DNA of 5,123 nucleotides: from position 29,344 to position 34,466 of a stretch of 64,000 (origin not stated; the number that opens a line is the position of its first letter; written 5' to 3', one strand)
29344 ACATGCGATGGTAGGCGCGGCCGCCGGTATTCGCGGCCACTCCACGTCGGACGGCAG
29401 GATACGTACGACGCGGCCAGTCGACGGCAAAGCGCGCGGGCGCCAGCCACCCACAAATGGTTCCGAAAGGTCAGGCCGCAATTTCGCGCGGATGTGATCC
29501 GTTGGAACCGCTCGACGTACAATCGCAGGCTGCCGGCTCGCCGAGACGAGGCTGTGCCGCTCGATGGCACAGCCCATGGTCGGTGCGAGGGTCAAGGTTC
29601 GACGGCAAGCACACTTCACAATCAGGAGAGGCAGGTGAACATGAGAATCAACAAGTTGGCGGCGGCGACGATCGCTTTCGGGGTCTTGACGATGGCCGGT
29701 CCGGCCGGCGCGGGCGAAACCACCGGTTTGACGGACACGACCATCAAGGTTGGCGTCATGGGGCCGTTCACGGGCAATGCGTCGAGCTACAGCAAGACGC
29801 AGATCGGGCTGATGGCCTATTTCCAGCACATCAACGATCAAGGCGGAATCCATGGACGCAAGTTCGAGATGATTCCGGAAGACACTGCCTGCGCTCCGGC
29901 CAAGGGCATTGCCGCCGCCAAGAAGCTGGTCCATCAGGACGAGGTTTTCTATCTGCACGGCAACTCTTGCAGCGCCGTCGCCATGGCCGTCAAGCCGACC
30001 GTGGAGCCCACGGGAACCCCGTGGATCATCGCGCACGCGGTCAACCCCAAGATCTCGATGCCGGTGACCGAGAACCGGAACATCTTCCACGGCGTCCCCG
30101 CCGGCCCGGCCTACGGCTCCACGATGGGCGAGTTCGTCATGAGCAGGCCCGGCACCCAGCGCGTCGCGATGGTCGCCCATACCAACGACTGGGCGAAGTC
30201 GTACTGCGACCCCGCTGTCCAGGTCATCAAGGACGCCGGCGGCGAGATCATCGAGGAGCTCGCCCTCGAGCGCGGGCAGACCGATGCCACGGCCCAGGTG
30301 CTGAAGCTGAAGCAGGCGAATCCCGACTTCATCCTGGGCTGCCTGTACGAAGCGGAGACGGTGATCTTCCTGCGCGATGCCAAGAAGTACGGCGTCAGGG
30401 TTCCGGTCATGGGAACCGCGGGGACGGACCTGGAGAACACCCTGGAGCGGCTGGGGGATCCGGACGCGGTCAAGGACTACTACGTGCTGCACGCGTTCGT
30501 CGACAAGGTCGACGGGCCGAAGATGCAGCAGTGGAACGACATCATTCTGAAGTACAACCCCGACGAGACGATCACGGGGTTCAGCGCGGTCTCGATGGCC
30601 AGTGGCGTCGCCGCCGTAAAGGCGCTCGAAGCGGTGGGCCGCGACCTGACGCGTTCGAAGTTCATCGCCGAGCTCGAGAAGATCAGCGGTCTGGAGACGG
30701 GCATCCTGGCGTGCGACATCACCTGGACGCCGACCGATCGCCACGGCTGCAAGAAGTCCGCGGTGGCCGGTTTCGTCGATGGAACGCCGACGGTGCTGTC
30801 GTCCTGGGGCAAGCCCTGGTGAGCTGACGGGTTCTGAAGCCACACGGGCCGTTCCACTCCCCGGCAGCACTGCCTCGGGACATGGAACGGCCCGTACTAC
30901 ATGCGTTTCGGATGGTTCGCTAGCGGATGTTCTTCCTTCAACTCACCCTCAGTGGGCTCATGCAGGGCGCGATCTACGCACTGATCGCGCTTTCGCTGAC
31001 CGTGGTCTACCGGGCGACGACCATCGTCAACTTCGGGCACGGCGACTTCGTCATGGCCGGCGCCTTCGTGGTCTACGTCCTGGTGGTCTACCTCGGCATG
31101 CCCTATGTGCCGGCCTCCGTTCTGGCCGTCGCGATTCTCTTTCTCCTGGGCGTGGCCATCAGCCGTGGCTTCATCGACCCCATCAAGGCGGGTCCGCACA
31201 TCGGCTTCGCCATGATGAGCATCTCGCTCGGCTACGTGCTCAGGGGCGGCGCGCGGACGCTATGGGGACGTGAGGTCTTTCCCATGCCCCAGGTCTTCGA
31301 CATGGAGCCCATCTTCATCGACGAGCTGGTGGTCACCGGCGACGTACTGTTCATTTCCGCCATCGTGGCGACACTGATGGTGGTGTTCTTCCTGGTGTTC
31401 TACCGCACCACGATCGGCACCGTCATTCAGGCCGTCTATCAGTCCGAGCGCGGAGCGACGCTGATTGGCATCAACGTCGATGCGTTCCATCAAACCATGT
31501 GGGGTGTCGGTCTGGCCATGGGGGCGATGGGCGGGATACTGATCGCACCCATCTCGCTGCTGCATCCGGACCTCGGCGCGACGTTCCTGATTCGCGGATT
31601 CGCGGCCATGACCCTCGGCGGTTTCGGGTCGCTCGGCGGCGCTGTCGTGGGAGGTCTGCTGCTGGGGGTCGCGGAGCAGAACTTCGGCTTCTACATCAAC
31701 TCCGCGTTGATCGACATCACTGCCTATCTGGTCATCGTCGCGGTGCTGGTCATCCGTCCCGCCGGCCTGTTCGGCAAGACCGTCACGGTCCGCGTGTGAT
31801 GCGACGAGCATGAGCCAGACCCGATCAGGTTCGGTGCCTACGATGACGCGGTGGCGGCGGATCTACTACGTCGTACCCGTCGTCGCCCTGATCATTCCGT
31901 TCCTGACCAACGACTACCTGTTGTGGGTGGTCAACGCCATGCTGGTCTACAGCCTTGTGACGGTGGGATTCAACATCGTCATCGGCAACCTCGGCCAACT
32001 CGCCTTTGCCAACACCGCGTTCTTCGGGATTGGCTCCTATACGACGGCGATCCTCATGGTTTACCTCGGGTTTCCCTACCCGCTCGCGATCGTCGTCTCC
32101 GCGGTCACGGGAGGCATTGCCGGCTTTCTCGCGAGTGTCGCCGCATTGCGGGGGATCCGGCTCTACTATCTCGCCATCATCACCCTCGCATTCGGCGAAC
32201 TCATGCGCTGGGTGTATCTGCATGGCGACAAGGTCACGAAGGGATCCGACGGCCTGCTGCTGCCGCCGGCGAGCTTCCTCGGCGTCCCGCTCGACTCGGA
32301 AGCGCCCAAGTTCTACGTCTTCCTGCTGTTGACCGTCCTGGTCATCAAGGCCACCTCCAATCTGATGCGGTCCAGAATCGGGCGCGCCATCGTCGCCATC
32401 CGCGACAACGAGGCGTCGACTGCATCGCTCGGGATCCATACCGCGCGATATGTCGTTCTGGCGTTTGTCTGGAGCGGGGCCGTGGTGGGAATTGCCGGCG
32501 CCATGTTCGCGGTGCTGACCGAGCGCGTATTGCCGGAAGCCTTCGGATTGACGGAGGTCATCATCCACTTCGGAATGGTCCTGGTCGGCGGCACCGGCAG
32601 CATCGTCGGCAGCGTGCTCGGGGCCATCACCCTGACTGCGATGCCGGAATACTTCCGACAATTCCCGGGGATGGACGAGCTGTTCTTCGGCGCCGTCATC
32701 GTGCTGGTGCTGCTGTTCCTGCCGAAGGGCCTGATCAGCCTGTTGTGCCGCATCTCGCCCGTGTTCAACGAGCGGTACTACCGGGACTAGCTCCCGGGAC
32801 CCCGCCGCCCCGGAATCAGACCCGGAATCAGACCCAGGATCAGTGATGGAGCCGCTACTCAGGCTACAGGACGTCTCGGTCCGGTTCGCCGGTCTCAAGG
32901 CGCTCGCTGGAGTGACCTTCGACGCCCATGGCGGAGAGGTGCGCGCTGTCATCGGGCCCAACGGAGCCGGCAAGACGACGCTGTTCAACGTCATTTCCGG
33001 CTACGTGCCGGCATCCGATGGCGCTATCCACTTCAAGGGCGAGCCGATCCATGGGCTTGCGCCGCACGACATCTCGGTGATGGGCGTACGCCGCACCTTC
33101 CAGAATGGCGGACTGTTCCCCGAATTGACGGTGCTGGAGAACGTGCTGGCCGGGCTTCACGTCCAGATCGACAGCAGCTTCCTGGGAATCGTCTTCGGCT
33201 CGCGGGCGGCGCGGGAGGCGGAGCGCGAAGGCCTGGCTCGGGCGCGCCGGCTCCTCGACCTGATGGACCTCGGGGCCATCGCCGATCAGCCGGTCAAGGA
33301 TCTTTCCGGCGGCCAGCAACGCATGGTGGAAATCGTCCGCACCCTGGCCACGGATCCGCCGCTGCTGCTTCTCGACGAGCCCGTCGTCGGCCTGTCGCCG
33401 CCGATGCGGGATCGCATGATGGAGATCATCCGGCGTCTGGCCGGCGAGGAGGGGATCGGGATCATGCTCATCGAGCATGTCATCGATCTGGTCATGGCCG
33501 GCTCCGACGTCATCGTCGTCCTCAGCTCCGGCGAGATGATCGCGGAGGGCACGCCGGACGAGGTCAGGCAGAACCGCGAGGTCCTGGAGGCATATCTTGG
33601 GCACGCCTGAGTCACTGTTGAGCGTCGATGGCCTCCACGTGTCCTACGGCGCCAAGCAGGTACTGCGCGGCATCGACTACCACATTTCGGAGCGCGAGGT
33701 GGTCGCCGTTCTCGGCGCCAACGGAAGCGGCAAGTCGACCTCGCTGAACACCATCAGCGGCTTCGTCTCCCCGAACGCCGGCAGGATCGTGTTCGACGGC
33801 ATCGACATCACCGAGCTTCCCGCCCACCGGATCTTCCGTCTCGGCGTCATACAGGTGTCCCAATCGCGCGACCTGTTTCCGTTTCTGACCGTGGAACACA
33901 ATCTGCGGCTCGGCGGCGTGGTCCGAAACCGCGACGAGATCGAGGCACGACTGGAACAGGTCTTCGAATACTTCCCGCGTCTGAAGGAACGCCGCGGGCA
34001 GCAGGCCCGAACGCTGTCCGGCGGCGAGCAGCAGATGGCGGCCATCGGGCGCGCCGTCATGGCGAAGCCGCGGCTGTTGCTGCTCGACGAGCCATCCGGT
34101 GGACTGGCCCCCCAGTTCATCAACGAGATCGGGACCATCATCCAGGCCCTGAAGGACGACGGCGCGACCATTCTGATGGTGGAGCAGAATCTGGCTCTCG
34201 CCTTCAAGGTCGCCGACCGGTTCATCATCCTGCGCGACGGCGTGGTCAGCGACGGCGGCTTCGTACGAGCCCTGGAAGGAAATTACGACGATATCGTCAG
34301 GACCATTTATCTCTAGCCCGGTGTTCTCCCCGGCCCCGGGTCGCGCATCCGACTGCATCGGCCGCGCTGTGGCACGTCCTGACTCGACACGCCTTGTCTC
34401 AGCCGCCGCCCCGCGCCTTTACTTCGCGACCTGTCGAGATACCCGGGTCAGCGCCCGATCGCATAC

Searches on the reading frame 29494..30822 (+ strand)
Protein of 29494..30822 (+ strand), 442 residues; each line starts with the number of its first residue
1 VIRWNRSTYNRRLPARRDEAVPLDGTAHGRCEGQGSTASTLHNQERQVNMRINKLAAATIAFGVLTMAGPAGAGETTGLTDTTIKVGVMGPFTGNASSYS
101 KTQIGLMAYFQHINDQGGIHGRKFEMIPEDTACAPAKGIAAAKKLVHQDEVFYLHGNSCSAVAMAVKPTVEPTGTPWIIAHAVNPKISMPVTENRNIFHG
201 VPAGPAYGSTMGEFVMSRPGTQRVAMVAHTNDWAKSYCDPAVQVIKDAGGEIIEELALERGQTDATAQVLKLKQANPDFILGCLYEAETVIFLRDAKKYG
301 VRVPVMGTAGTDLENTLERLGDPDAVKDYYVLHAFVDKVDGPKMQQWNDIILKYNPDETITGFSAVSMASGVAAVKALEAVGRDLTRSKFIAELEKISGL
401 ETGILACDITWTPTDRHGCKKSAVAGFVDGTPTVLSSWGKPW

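Call 30: search_protein_families(library=pfam, proteins=[window:29494-30822:+], max_evalue=0.00001)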
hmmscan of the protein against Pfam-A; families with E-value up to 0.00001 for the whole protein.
window:29494-30822:+ (442 aa): 3 families
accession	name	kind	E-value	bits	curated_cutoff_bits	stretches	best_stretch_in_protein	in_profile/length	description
PF13458.12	Peripla_BP_6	-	3e-61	208.4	31.7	1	83-425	1-336/343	Periplasmic binding protein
PF13433.12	Peripla_BP_5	-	1.1e-17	64.7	27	1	84-424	1-333/363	Periplasmic binding protein domain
PF01094.35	ANF_receptor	-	2.5e-08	33.8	25.4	1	111-300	11-201/353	Receptor family ligand binding region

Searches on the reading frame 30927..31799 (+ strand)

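Call 30: search_protein_families(library=pfam, proteins=[window:30927-31799:+], max_evalue=0.00001)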
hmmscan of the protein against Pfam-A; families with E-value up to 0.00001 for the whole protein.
window:30927-31799:+ (290 aa): 1 family
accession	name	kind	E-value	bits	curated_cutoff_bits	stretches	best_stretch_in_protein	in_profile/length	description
PF02653.21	BPD_transp_2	-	1.3e-28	100.3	26.8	1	7-274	2-269/269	Branched-chain amino acid transport system / permease component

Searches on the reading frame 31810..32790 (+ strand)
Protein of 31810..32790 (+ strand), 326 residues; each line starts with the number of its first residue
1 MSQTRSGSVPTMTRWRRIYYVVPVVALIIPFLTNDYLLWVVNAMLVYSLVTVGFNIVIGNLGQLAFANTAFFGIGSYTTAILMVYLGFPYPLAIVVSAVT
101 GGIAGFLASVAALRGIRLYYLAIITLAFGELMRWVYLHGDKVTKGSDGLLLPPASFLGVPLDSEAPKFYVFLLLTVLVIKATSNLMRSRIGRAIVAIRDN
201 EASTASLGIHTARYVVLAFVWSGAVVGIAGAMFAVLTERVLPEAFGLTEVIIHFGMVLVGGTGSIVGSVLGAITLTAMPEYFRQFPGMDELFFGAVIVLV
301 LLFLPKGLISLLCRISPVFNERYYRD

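Call 30: search_protein_families(library=pfam, proteins=[window:31810-32790:+], max_evalue=0.00001)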
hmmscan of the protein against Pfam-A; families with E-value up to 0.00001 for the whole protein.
window:31810-32790:+ (326 aa): 1 family
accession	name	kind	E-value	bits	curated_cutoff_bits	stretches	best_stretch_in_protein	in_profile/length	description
PF02653.21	BPD_transp_2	-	4.6e-33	114.9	26.8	1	40-301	5-269/269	Branched-chain amino acid transport system / permease component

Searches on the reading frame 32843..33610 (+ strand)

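Call 30: search_protein_families(library=pfam, proteins=[window:32843-33610:+], max_evalue=0.00001)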
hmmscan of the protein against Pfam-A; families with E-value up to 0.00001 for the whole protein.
window:32843-33610:+ (255 aa): 3 families
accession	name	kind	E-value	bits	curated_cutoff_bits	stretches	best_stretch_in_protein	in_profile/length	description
PF00005.33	ABC_tran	-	2.8e-30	106.1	25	1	22-181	2-136/137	ABC transporter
PF12399.14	BCA_ABC_TP_C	-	8.3e-12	44.9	25.5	1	231-254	1-24/27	Branched-chain amino acid ATP-binding cassette transporter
PF13304.12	AAA_21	-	3.8e-10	40.8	27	0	148-205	232-291/304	AAA domain, putative AbiEii toxin, Type IV TA system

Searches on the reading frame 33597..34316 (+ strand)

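Call 87: search_protein_families(library=pfam, proteins=[window:33597-34316:+], max_evalue=0.00001)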
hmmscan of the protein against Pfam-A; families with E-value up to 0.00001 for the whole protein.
window:33597-34316:+ (239 aa): 2 families
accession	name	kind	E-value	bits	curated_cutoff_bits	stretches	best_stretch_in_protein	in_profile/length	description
PF00005.33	ABC_tran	-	5.3e-31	108.5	25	1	23-167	1-136/137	ABC transporter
PF13304.12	AAA_21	-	4.8e-08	33.9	27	0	129-194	227-295/304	AAA domain, putative AbiEii toxin, Type IV TA system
